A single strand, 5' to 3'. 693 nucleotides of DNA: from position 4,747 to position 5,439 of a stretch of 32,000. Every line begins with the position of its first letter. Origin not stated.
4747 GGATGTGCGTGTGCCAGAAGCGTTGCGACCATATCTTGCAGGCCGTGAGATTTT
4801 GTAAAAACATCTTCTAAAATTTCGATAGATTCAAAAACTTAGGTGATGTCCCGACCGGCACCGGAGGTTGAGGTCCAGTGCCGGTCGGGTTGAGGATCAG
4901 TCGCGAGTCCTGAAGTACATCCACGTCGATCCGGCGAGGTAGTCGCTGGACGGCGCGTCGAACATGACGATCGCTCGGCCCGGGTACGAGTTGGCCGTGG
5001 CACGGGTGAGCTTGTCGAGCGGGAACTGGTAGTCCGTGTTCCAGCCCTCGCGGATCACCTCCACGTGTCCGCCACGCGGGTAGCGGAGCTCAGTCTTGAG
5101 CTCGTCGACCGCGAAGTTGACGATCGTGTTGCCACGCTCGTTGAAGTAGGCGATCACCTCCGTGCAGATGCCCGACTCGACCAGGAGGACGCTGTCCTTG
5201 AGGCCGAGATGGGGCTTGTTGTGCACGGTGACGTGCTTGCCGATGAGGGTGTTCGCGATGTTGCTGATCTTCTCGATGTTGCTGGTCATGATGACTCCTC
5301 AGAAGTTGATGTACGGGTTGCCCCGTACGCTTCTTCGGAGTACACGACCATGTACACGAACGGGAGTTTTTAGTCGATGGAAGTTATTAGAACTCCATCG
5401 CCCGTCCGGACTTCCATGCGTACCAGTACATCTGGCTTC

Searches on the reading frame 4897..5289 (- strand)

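Call 100: search_protein_families(library=pfam, proteins=[window:4897-5289:-], max_evalue=0.01)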
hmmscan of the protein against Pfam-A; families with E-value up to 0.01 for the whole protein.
window:4897-5289:- (130 aa): 1 family
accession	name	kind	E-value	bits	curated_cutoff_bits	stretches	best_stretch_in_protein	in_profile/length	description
PF01144.29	CoA_trans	-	0.0099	15.7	23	0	7-82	32-107/217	Coenzyme A transferase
